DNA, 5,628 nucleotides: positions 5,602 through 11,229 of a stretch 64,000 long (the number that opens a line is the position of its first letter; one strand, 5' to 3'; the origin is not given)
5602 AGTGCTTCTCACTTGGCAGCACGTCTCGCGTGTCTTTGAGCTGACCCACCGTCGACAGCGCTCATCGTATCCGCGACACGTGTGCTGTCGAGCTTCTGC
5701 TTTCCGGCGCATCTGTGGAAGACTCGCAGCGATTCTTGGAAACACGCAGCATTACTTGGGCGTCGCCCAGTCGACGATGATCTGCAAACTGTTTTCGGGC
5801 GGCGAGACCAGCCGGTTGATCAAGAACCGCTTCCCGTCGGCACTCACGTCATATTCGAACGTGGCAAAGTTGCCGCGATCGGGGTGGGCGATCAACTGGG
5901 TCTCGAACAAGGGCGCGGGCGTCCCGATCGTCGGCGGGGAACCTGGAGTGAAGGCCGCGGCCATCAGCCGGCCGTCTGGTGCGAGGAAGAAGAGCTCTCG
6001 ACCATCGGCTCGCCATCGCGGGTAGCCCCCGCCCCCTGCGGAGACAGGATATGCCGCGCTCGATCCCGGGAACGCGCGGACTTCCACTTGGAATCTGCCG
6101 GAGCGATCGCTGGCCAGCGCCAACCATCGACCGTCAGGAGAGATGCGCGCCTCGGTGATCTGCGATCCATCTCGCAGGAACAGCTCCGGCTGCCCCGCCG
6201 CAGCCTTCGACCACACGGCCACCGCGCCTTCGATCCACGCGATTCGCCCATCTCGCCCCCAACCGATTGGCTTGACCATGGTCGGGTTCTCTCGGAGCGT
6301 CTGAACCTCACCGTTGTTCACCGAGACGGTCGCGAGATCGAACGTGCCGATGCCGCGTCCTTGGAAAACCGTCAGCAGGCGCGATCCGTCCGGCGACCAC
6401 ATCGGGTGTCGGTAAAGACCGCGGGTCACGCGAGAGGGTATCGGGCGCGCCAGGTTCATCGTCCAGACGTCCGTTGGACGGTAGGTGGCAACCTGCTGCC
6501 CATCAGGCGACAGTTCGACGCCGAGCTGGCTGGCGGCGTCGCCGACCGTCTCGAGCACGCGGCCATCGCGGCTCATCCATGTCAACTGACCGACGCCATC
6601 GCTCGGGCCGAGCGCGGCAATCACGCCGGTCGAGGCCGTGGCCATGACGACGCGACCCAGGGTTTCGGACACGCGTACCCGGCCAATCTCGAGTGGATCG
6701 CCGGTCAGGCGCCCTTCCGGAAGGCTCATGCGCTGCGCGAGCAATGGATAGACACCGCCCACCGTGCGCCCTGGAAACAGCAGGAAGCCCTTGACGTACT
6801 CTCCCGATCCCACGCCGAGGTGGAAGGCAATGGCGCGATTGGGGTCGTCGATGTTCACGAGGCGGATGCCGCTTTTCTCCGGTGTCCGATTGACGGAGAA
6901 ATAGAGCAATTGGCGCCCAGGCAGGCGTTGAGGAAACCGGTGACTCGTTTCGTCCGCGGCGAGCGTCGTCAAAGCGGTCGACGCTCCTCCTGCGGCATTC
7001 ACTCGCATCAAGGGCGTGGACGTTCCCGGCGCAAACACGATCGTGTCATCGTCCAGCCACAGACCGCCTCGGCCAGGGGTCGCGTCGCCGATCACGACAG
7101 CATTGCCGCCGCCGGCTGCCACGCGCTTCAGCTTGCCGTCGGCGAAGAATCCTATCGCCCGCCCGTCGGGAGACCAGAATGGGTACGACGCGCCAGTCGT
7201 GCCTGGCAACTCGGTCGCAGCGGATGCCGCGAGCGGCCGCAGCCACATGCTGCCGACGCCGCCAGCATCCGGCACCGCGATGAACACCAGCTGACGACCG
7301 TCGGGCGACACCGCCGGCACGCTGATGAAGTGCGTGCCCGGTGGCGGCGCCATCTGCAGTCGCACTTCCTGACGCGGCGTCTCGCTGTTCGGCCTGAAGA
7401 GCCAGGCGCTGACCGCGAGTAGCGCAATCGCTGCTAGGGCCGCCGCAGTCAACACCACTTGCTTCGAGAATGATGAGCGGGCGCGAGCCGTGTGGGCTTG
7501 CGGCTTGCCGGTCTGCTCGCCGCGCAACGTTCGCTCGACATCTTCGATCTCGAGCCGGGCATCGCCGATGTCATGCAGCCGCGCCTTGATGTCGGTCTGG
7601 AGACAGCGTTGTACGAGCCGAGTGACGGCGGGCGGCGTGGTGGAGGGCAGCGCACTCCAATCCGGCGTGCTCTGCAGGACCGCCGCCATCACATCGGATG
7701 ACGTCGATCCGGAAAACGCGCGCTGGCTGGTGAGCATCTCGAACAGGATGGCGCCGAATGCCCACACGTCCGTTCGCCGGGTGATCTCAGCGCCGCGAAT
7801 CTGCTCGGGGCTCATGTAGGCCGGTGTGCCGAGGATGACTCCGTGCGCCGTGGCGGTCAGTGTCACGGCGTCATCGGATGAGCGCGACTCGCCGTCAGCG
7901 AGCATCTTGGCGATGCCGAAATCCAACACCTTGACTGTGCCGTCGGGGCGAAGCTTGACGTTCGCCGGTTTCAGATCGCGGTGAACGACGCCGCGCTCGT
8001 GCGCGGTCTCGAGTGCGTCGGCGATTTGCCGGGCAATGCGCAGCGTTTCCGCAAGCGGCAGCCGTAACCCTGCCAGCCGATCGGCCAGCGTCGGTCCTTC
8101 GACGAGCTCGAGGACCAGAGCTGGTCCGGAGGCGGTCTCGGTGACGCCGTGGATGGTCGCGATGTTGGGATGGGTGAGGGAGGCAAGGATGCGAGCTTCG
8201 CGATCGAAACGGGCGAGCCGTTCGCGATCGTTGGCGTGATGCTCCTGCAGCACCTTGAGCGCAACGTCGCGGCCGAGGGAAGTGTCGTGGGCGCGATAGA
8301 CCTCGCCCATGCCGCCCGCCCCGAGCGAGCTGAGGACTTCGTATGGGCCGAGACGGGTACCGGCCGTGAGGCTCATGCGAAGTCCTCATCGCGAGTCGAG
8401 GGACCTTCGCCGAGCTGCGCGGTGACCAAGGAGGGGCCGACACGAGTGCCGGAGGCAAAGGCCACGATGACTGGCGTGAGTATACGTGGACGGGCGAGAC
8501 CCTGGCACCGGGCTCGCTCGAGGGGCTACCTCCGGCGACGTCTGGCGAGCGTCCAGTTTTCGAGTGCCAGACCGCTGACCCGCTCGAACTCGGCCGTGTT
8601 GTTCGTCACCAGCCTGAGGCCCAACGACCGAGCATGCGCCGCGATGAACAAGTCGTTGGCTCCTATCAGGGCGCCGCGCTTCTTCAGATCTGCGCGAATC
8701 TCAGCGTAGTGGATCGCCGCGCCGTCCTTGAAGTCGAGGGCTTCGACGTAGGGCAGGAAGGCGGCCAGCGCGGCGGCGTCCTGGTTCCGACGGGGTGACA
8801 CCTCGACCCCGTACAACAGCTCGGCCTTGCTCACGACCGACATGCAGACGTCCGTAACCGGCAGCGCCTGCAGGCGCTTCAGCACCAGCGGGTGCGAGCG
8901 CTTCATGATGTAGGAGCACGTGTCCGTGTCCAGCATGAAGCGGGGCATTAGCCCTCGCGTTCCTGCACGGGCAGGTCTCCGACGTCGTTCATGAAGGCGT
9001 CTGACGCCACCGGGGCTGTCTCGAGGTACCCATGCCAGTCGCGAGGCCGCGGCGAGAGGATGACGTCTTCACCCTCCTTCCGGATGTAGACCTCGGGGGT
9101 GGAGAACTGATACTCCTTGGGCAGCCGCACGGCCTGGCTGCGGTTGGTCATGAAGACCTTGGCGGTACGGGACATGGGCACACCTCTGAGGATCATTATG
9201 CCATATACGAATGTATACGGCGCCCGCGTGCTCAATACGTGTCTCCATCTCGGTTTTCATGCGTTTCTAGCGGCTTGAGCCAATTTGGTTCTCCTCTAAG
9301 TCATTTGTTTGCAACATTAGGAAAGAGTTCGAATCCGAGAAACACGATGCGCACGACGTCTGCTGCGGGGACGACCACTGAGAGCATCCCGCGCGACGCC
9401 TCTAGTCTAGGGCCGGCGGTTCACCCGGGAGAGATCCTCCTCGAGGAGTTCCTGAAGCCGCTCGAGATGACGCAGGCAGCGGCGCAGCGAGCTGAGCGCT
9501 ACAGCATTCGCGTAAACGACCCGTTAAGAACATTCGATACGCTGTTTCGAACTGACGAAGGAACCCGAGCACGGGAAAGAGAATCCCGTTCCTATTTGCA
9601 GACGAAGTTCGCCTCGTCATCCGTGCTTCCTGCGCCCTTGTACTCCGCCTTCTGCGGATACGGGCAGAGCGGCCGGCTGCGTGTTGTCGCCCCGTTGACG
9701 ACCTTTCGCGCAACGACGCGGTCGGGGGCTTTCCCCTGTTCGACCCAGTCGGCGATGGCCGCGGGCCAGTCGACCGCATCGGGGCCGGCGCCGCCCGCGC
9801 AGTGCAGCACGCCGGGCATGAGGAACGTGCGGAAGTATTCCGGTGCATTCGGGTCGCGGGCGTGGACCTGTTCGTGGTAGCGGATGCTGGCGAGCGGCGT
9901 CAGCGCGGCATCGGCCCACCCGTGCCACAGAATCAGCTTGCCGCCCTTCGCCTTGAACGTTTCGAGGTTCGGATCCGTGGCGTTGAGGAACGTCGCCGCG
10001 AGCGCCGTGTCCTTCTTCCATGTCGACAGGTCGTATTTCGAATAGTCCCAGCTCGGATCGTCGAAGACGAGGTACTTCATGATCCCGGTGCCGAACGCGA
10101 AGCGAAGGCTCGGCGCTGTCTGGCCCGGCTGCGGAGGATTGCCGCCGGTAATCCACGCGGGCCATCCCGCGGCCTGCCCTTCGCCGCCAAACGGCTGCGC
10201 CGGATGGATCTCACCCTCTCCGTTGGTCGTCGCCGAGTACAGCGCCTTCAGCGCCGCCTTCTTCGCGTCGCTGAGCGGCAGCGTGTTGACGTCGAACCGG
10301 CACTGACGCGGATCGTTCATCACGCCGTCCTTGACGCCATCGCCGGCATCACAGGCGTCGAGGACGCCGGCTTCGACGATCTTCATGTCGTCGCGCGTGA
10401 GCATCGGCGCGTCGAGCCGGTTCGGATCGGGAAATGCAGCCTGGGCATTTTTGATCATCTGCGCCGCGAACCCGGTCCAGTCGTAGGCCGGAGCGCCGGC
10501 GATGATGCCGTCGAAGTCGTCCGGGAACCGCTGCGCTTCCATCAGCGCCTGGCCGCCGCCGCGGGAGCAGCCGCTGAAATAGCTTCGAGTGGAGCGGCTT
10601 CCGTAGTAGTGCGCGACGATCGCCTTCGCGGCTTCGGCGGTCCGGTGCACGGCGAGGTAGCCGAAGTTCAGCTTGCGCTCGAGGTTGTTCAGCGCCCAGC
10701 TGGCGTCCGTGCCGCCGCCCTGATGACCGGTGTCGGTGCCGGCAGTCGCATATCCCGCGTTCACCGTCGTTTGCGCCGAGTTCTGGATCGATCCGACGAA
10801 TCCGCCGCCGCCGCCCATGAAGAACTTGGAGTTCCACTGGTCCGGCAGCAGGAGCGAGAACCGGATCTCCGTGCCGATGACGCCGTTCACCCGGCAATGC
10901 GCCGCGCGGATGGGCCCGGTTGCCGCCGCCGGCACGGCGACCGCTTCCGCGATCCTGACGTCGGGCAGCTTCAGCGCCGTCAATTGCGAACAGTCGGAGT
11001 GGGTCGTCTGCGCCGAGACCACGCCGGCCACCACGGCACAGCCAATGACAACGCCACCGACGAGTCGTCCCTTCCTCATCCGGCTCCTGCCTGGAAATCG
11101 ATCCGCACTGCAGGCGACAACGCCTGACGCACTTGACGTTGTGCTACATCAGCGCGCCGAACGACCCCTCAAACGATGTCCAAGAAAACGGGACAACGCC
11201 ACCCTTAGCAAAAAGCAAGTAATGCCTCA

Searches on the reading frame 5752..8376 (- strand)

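Call 64: search_protein_families(library=pfam, proteins=[window:5752-8376:-])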
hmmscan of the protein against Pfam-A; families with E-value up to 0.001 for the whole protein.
window:5752-8376:- (874 aa): 6 families
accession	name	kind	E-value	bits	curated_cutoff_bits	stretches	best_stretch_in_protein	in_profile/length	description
PF00069.31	Pkinase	-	1.1e-50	172.9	31.7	1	12-267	1-252/263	Protein kinase domain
PF07714.23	PK_Tyr_Ser-Thr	-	5.1e-38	131.3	23.1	1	15-267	4-249/258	Protein tyrosine and serine/threonine kinase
PF07676.18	PD40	-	7.9e-15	54.8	20.9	0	741-763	12-35/38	WD40-like Beta Propeller Repeat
PF03109.22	ABC1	-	1.6e-06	27.9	22.9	1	81-162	139-220/244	ABC1 atypical kinase-like domain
PF01636.29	APH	-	0.00022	21.5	23.2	0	108-156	147-197/239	Phosphotransferase enzyme family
PF25174.1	Beta-prop_THOC3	-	0.00022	20.8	305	1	600-758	74-234/272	THOC3 beta-propeller domain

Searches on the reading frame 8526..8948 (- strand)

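Call 64: search_protein_families(library=pfam, proteins=[window:8526-8948:-])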
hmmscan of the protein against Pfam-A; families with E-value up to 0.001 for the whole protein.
window:8526-8948:- (140 aa): 1 family
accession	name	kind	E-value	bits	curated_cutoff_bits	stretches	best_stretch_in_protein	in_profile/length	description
PF01850.27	PIN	-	6.6e-17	62.7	23.6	1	5-126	2-119/120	PIN domain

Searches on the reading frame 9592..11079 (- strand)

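Call 64: search_protein_families(library=pfam, proteins=[window:9592-11079:-])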
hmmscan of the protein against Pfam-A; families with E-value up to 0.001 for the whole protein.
window:9592-11079:- (495 aa): 2 families
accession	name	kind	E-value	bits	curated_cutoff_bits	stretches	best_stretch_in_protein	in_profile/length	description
PF07519.17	Tannase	-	1.2e-101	341.4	29.8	1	61-495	9-490/490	Tannase and feruloyl esterase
PF00326.27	Peptidase_S9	-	1.9e-06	28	22.6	1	103-207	8-107/213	Prolyl oligopeptidase family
